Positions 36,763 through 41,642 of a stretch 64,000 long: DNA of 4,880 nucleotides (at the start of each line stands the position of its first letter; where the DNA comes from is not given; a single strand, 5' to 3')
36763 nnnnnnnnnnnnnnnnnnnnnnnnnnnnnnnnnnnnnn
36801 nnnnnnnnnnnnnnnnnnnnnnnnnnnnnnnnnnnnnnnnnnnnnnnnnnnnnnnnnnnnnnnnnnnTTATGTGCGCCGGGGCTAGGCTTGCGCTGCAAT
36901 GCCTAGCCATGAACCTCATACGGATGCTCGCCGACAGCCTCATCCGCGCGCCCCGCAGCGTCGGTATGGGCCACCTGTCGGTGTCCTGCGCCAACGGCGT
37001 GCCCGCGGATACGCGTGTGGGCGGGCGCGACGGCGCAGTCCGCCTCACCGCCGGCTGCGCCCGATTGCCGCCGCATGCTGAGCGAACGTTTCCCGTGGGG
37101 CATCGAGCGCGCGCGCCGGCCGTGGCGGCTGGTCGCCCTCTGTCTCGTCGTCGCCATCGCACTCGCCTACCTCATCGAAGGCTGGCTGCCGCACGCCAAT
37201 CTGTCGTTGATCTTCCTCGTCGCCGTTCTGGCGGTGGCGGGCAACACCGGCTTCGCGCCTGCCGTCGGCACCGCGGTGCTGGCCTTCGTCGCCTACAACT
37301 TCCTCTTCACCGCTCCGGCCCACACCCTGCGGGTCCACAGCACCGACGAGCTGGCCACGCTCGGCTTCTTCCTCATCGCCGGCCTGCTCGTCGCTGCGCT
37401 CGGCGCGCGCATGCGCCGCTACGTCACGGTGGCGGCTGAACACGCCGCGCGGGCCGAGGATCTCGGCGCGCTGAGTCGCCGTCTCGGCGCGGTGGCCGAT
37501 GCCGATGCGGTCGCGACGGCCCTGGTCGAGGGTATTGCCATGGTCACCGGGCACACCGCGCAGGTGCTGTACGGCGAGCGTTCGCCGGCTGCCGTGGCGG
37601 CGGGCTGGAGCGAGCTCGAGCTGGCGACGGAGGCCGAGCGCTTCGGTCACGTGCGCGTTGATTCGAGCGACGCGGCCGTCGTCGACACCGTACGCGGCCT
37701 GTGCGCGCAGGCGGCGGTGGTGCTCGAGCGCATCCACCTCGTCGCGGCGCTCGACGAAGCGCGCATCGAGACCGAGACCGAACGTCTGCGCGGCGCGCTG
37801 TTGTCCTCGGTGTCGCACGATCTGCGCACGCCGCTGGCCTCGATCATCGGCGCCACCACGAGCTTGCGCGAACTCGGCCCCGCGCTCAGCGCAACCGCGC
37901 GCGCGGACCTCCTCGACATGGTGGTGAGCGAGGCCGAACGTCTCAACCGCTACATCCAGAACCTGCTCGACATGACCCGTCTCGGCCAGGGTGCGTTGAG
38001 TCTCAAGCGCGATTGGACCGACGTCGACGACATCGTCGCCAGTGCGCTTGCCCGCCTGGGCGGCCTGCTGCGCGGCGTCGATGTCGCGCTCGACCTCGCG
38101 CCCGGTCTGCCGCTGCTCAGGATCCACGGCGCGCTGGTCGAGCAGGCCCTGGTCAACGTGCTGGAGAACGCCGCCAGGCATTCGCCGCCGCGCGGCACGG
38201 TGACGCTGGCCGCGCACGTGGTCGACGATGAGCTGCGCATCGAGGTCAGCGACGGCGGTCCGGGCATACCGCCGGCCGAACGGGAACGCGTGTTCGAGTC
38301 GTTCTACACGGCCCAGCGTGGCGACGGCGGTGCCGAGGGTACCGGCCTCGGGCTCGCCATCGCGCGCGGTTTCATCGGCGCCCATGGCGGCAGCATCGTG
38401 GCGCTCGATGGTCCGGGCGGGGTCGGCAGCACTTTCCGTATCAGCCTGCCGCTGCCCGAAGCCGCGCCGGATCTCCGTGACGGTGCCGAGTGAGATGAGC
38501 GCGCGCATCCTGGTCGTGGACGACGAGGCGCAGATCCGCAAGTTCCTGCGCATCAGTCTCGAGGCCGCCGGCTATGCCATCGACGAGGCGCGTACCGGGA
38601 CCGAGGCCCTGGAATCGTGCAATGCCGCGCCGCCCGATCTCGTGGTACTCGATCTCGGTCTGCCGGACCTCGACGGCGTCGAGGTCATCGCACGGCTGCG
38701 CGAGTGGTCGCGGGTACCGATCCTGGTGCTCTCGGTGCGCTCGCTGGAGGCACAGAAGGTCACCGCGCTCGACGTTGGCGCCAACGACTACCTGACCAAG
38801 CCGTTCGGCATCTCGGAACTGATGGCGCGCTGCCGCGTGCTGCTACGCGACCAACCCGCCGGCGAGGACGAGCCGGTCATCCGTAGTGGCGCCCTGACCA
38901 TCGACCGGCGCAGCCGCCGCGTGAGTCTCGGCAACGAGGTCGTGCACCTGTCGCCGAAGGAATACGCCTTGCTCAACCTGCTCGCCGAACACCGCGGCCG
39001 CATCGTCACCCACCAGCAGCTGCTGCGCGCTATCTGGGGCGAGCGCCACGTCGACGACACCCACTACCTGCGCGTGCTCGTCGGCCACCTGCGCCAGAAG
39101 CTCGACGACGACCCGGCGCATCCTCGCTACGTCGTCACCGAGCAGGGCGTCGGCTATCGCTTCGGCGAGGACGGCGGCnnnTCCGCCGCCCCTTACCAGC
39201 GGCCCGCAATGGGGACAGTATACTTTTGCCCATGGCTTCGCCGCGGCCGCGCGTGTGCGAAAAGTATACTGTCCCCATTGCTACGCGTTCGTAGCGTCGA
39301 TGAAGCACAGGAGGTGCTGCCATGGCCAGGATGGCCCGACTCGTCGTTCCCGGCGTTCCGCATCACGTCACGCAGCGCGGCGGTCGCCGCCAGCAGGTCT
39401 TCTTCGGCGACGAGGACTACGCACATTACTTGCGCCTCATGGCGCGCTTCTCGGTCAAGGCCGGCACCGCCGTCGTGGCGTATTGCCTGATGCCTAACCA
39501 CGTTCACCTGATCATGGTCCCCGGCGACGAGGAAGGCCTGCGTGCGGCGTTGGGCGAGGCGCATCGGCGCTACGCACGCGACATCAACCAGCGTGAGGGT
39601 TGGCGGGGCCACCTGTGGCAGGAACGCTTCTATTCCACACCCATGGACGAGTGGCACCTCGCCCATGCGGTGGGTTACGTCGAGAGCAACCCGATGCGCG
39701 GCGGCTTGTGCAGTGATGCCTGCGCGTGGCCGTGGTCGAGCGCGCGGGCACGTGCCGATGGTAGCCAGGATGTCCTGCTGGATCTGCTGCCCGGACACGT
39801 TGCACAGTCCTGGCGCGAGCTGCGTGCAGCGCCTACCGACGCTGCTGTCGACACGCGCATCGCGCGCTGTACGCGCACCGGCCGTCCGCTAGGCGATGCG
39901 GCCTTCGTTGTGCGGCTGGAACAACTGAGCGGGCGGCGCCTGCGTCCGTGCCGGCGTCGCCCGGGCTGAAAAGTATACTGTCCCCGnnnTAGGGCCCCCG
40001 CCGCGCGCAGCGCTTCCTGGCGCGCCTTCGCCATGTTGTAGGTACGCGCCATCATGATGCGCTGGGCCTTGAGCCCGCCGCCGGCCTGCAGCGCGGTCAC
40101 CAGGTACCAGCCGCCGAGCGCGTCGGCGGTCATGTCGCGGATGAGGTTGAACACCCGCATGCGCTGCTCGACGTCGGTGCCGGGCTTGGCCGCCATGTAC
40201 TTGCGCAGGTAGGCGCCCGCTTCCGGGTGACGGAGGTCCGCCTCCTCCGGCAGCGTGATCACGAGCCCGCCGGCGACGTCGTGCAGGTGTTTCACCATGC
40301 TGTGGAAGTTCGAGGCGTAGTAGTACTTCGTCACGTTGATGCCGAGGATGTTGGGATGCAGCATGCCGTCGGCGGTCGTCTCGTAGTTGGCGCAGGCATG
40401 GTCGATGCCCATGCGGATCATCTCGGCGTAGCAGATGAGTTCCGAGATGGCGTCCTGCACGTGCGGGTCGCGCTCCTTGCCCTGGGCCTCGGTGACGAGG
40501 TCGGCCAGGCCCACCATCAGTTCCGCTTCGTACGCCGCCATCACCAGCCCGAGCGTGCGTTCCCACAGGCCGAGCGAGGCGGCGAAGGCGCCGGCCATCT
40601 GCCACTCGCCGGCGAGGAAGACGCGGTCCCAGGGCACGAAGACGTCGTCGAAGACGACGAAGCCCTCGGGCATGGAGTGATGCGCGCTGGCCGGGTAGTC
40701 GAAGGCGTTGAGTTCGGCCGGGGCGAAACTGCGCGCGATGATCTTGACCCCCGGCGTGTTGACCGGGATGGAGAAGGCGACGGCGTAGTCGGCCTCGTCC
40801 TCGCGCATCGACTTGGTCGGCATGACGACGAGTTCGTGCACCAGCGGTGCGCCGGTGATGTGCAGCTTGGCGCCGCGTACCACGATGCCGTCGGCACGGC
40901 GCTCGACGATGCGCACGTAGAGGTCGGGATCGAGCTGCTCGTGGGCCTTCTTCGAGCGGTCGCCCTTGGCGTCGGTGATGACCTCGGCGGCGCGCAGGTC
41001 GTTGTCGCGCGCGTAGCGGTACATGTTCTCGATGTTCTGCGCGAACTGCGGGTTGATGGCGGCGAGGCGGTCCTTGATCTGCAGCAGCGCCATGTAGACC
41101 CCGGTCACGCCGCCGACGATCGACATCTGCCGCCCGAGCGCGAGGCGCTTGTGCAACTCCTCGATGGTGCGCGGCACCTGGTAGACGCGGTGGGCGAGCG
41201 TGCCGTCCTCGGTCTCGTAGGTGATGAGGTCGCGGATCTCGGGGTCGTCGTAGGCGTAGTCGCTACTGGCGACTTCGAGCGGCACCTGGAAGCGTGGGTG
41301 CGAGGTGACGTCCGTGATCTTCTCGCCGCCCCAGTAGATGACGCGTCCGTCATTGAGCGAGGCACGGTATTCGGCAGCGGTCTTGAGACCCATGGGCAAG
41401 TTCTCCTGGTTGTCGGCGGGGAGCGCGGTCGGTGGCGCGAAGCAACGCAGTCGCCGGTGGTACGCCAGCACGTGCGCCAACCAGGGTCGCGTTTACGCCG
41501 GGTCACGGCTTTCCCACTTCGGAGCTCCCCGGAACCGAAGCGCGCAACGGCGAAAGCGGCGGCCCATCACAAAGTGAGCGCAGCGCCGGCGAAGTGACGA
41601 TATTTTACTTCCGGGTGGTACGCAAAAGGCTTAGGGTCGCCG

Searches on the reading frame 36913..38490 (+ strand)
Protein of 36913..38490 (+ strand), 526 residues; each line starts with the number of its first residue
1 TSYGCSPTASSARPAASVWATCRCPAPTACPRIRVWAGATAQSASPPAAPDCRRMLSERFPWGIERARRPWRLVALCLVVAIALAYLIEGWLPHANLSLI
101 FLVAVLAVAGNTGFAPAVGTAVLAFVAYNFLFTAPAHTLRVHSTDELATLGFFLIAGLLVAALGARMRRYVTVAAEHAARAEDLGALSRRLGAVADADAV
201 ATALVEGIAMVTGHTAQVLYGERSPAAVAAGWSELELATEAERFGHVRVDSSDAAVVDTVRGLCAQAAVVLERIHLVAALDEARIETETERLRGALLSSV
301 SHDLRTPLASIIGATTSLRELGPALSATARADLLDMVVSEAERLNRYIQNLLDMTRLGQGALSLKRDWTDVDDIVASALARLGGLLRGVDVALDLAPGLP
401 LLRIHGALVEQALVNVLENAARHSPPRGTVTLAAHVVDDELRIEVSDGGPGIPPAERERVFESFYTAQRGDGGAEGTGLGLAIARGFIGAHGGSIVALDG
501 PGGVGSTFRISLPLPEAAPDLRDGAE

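Call 34: search_protein_families(library=pfam, proteins=[window:36913-38490:+], max_evalue=0.0001)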
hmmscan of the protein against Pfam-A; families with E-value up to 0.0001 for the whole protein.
window:36913-38490:+ (526 aa): 4 families
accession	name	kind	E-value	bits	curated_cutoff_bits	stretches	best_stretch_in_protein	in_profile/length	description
PF02518.31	HATPase_c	-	1.1e-24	87.5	26.4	1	409-515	6-110/111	Histidine kinase-, DNA gyrase B-, and HSP90-like ATPase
PF13493.11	DUF4118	-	1.2e-22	80.1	28.4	1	73-176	3-106/107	Domain of unknown function (DUF4118)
PF00512.31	HisKA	-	5.4e-15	55.6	26.9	1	293-360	2-66/66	His Kinase A (phospho-acceptor) domain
PF13581.12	HATPase_c_2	-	1.5e-05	25.4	27.4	1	410-487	37-108/127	Histidine kinase-like ATPase domain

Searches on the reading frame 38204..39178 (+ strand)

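Call 34: search_protein_families(library=pfam, proteins=[window:38204-39178:+], max_evalue=0.0001)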
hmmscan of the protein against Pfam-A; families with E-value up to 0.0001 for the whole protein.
window:38204-39178:+ (325 aa): 2 families
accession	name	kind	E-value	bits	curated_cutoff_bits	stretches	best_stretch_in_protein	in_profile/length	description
PF00072.30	Response_reg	-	1.3e-28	99.8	30.2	1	102-209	1-109/111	Response regulator receiver domain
PF00486.34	Trans_reg_C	-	1.3e-25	89.7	26.2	1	245-320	2-77/77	Transcriptional regulatory protein, C terminal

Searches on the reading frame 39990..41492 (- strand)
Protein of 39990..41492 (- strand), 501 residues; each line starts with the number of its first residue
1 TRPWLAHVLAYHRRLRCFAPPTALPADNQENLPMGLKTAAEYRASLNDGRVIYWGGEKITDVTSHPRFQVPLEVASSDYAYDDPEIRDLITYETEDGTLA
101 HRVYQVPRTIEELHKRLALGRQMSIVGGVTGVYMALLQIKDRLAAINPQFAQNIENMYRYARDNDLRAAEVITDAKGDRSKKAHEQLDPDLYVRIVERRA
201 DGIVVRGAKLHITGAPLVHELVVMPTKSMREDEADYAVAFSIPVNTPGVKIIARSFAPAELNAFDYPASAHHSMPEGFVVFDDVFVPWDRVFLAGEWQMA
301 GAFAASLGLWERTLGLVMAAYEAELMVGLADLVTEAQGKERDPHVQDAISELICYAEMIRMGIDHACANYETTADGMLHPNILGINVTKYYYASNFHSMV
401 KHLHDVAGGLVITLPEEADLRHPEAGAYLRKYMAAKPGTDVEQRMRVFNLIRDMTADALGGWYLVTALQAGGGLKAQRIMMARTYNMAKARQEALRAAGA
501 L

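Call 34: search_protein_families(library=pfam, proteins=[window:39990-41492:-], max_evalue=0.0001)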
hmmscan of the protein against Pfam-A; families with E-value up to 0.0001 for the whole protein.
window:39990-41492:- (501 aa): 2 families
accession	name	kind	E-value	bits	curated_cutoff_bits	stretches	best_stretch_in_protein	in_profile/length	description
PF11794.13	HpaB_N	-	2.2e-80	270.6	35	1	38-293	1-270/270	4-hydroxyphenylacetate 3-hydroxylase N terminal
PF03241.18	HpaB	-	4.4e-49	166.8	25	1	301-498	2-201/202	4-hydroxyphenylacetate 3-hydroxylase C terminal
